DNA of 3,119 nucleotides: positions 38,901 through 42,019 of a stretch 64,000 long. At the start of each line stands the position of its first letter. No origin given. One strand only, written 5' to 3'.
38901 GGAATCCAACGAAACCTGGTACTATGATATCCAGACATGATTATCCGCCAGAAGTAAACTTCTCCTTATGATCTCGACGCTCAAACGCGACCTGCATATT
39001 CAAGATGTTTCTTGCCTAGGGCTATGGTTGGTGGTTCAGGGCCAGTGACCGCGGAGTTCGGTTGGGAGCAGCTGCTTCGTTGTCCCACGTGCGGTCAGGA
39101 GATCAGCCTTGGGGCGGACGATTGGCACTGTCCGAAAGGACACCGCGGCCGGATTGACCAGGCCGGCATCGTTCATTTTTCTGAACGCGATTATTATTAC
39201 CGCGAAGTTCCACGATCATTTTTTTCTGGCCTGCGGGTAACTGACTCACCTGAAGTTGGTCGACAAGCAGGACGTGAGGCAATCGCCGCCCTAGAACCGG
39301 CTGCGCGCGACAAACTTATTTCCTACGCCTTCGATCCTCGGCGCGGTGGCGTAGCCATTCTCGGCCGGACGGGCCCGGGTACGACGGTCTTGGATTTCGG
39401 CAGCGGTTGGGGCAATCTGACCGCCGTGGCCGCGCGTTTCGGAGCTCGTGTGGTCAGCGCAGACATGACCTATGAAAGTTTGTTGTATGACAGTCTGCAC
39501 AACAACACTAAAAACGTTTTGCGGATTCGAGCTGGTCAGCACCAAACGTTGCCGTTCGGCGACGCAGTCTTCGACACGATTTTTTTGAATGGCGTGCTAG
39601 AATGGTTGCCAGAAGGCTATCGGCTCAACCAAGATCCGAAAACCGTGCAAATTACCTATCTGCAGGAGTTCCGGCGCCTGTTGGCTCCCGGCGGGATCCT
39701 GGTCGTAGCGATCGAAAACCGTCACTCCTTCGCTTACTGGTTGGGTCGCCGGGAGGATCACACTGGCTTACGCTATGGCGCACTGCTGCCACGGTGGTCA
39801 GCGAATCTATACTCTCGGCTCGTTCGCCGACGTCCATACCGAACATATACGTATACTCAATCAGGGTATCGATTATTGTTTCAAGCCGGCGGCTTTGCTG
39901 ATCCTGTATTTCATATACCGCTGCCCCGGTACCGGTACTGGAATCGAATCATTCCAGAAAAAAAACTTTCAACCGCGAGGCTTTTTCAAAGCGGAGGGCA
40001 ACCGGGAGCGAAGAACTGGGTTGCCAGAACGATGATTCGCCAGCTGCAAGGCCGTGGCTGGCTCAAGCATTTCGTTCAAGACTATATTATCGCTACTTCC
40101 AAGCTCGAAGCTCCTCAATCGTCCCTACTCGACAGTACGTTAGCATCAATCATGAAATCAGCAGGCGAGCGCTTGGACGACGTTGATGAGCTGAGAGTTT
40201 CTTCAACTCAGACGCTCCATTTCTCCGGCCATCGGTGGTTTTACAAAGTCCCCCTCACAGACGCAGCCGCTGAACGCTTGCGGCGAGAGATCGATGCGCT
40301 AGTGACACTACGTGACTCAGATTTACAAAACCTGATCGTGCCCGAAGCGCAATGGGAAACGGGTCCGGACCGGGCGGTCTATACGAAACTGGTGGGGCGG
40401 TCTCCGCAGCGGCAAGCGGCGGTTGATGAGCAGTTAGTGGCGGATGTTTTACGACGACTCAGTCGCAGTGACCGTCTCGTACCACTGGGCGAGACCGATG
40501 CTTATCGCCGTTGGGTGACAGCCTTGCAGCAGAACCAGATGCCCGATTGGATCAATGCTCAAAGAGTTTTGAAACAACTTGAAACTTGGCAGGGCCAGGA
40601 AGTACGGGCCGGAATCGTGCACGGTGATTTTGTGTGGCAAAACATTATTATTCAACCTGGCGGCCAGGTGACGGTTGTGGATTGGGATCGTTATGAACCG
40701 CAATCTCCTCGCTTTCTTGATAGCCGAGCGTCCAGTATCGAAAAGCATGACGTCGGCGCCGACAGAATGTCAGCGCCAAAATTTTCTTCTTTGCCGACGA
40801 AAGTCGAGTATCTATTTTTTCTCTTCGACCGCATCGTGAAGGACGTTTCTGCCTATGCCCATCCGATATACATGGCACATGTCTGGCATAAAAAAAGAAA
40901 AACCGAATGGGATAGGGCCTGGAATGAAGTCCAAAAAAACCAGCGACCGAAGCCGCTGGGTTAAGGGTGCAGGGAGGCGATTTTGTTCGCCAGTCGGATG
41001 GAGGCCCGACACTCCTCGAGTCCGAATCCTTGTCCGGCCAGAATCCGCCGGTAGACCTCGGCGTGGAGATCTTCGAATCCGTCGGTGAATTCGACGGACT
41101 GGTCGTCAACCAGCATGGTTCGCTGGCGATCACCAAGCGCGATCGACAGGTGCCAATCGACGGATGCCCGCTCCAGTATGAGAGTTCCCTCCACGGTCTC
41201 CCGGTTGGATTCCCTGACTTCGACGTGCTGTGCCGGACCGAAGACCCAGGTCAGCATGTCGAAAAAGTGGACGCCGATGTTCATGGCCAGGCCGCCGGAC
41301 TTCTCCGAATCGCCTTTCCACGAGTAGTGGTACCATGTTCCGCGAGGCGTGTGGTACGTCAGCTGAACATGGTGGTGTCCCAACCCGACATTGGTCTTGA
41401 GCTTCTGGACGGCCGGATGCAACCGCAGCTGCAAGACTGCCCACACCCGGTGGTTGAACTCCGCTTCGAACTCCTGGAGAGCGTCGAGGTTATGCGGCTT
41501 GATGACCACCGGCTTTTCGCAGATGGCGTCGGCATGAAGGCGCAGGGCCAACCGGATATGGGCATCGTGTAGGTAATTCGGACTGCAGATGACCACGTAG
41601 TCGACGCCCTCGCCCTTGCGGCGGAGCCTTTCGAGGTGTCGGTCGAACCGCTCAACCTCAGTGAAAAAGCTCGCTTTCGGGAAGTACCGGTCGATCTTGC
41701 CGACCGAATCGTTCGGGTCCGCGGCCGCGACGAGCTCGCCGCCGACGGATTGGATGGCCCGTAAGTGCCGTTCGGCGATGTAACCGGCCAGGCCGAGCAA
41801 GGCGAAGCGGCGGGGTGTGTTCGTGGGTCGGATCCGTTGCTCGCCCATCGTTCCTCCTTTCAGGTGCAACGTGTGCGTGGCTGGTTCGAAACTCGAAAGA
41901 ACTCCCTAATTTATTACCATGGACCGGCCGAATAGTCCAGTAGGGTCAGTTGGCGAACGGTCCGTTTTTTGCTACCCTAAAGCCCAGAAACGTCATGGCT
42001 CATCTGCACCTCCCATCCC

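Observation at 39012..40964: Single-polypeptide fusion of a zinc ribbon, a SAM methyltransferase and an APH/ChoK-like kinase beside the glycan locus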

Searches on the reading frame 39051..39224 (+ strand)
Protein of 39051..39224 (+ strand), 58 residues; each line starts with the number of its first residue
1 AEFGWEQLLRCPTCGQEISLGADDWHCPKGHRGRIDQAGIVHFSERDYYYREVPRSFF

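Call 73: search_protein_families(library=pfam, alignment_id=A4, max_evalue=1)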
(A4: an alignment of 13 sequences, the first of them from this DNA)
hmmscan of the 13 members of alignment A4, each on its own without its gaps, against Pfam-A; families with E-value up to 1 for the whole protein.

A. member 1, seq(58 aa): 10 families
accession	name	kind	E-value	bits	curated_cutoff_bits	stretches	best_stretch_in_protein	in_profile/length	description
PF21302.3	Zn_ribbon_RlmA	-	0.00029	21.2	27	1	10-33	2-25/44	RlmA, N-terminal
PF13248.11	Zn_ribbon_3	-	0.036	14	27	1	9-29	3-21/26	zinc-ribbon domain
PF24460.1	DUF7575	-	0.041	13.7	28.5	1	9-18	4-13/28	Domain of unknown function (DUF7575)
PF24747.1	Zn-ribbon_GIR1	-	0.06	13.6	26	1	8-29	5-26/37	GIR1-like zinc ribbon domain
PF00301.25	Rubredoxin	-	0.093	13.2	23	0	23-29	33-39/47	Rubredoxin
PF08274.17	Zn_Ribbon_YjdM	-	0.17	12.3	30.8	1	7-19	18-30/30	PhnA Zinc-Ribbon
PF13240.11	Zn_Ribbon_1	-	0.18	12.1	25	1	11-22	2-13/23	zinc-ribbon domain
PF23454.1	Zn_ribbon_Brz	-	0.22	12.6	27.9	1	9-21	6-18/58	Transcriptional regulator Brz zinc beta ribbon domain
PF20173.3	ZnF_RZ-type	-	0.58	10.3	27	0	10-18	33-41/54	RZ type zinc finger domain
PF18439.7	zf_UBZ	-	0.61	10.2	25.6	0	10-19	4-13/32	Ubiquitin-Binding Zinc Finger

B. families by the number of members that match (of 13 scanned): 130 families (the first 25 are shown)
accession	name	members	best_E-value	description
PF07282.18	Cas12f1-like_TNB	9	0.00086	Cas12f1-like, TNB domain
PF13717.11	Zn_ribbon_4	7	0.00019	zinc-ribbon domain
PF12773.13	DZR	7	0.0003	Double zinc ribbon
PF03966.22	Trm112p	6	7.2e-06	Trm112p-like protein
PF13248.11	Zn_ribbon_3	6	0.00023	zinc-ribbon domain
PF24460.1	DUF7575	6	0.0014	Domain of unknown function (DUF7575)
PF13240.11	Zn_Ribbon_1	6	0.0046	zinc-ribbon domain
PF12760.12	Zn_ribbon_IS1595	6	0.012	Transposase zinc-ribbon domain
PF24441.1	DUF7560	5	0.00039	Family of unknown function (DUF7560)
PF23475.1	zf-Tbcl_FmdE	5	0.0063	FmdE treble clef zinc finger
PF08271.17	Zn_Ribbon_TF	5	0.0069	TFIIB zinc-binding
PF23454.1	Zn_ribbon_Brz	5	0.011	Transcriptional regulator Brz zinc beta ribbon domain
PF09723.15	Zn_ribbon_8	5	0.033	Zinc ribbon domain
PF18439.7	zf_UBZ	5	0.047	Ubiquitin-Binding Zinc Finger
PF21302.3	Zn_ribbon_RlmA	4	0.00029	RlmA, N-terminal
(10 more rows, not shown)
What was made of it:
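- Closest known: RlmA. Same: Trm112p matches the ribbons of 6 of 13 family members (call 73).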

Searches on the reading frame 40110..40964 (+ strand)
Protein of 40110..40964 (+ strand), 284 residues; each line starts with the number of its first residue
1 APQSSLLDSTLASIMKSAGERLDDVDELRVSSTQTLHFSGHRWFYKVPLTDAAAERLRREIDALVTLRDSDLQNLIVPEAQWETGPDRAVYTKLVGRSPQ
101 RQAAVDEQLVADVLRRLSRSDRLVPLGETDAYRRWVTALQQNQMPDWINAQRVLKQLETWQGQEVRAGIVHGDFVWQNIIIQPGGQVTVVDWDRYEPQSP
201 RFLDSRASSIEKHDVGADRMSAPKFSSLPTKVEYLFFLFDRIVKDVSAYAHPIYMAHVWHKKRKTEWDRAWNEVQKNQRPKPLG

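Call 31: search_solved_structures(query=A3, max_evalue=10, show_alignments=2)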
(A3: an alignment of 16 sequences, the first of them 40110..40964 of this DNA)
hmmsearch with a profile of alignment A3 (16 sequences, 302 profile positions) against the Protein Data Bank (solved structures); distinct sequences matched with E-value up to 10: 80 (the best 60 are shown).
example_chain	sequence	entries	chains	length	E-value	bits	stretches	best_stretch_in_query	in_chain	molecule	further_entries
5igh_A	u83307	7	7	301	9e-08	35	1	35-220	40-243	Macrolide 2'-phosphotransferase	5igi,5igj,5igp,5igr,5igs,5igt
8ixi_A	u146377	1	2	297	4.4e-06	29.5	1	174-210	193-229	Macrolide 2'-phosphotransferase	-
7w15_B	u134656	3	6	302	4.9e-06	29.3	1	174-210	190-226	Macrolide 2'-phosphotransferase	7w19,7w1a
3uzr_A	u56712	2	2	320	3.6e-05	26.5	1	36-205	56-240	Aminoglycoside phosphotransferase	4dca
3ham_A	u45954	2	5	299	5.4e-05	25.9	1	36-205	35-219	Aminoglycoside phosphotransferase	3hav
7f0a_A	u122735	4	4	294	5.8e-05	25.8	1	124-205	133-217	Capreomycin phosphotransferase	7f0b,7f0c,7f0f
3f7w_A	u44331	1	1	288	5.9e-05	25.8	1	157-196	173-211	putative fructosamine-3-kinase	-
8i80_B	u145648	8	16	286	0.0011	21.6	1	33-201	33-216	Viomycin kinase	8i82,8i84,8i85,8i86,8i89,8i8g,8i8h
6fuc_A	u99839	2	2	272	0.0014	21.3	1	160-223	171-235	Aminoglycoside phosphotransferase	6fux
4r77_B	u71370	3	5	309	0.0019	20.8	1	101-223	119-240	Choline kinase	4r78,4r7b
3csv_A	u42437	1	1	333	0.0022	20.7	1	137-287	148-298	Aminoglycoside phosphotransferase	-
3i0o_A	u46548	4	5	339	0.003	20.2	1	81-198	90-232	Spectinomycin phosphotransferase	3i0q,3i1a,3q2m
8v3v_A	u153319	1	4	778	0.0042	19.7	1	157-215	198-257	Acyl-Coenzyme A dehydrogenase family, member 11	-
8vsu_C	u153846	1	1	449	0.0055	19.3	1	171-209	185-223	Serine/threonine-protein kinase STK11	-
4dtb_A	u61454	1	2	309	0.0066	19.1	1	38-197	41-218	APH(2'')-Id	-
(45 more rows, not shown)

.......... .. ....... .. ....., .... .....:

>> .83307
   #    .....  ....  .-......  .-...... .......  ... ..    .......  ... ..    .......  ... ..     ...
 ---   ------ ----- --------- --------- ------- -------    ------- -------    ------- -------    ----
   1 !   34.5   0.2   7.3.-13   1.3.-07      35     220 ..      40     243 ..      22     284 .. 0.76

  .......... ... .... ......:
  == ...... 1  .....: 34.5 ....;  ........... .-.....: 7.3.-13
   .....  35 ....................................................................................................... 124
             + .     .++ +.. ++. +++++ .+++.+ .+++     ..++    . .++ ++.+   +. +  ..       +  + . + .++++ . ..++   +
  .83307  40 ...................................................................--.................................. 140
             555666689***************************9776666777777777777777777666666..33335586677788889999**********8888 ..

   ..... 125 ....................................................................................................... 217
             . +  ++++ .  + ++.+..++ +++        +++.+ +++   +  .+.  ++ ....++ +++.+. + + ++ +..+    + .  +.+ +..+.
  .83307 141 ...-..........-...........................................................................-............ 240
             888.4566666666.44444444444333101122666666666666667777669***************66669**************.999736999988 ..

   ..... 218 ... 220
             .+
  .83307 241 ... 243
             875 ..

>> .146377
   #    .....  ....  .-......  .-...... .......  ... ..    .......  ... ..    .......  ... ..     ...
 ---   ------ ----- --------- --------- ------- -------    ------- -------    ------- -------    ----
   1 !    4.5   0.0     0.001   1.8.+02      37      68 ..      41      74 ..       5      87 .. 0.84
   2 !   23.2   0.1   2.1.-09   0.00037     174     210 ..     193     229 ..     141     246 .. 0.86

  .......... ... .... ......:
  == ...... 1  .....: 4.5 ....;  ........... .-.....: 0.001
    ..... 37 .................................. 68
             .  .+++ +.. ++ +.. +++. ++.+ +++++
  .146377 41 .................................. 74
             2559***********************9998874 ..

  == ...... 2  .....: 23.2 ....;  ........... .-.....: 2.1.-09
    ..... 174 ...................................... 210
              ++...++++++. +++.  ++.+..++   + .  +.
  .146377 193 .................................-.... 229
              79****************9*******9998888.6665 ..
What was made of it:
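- The PDB profile search puts the kinase closest to macrolide 2'-phosphotransferase, which acts on a sugar hydroxyl, at E 9e-8 (call 31).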

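Call 38: predict_structure(alignment_id=A3)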
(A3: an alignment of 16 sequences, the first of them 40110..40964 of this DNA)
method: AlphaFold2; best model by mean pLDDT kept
length: 284 residues; sequences in the alignment: 16
mean_pLDDT: 87.6   pTM: 0.84
mean pLDDT of the five models: 87.6, 87.6, 86.2, 86.2, 84.8
residues with pLDDT >= 90: 188; 70-90: 64; 50-70: 16; < 50: 16
segments of 3 or more residues with pLDDT < 50: 1-6, 213-221
pLDDT, mean of each block of 10 residues (from residue 1): 55 90 90 93 95 95 96 96 93 90 77 89 96 97 94 95 95 92 94 96 86 43 66 93 91 91 94 84 54
secondary structure, 60 per line:
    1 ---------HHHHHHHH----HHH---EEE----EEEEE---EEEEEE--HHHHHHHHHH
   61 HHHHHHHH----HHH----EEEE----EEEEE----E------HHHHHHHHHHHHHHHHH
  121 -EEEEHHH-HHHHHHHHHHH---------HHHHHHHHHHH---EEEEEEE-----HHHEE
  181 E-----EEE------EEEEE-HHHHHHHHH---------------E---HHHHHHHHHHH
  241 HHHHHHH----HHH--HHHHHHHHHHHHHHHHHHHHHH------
elements in order: H10-17 E28-30 E35-39 E43-48 H51-68 E80-83 E88-92 H104-120 E122-125 H130-140 H150-160 E164-170 E179-181 E187-189 E196-200 H202-210 H230-247 H257-278

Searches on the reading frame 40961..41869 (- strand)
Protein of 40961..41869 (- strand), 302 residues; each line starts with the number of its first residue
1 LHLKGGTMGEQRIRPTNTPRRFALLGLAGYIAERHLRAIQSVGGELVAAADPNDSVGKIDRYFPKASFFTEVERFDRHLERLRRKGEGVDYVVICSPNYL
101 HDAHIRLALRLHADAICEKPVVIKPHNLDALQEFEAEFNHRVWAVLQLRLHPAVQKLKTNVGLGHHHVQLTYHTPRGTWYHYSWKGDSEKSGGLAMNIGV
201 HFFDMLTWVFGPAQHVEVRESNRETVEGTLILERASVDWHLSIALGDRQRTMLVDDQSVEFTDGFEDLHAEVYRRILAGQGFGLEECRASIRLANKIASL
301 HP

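Call 9: search_protein_families(library=pfam, proteins=[window:40961-41869:-], max_evalue=0.001)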
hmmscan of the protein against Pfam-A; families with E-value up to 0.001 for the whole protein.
window:40961-41869:- (302 aa): 3 families
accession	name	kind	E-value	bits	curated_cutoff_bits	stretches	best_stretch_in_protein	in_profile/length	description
PF01408.29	GFO_IDH_MocA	-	2.4e-14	54.5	24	1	21-143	2-117/120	Oxidoreductase family, NAD-binding Rossmann fold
PF02894.22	GFO_IDH_MocA_C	-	4.5e-12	46.7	22.9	1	167-218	16-66/218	Oxidoreductase family, C-terminal alpha/beta domain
PF22725.1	GFO_IDH_MocA_C3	-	1.1e-09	38.7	27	1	166-224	17-76/124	GFO/IDH/MocA C-terminal domain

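Call 34: search_protein_families(library=ncbifam, proteins=[window:40961-41869:-], max_evalue=0.01)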
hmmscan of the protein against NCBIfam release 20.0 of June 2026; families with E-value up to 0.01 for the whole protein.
window:40961-41869:- (302 aa): 4 families
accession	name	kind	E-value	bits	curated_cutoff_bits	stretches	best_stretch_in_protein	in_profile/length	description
TIGR04380.1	myo_inos_iolG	equivalog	9e-12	44.5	355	1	22-211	4-186/330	inositol 2-dehydrogenase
NF040723.1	UDP-GlcNAcDh_Arch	equivalog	7.6e-06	25.7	450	1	28-212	8-179/302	UDP-N-acetylglucosamine 3-dehydrogenase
NF041392.1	XylDh_Gfo6_Halo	equivalog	3.8e-05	22.7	350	1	18-161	15-155/350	D-xylose 1-dehydrogenase Gfo6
NF052479.1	LevoglcsnDh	equivalog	0.00019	20.3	650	1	88-220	73-212/386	levoglucosan dehydrogenase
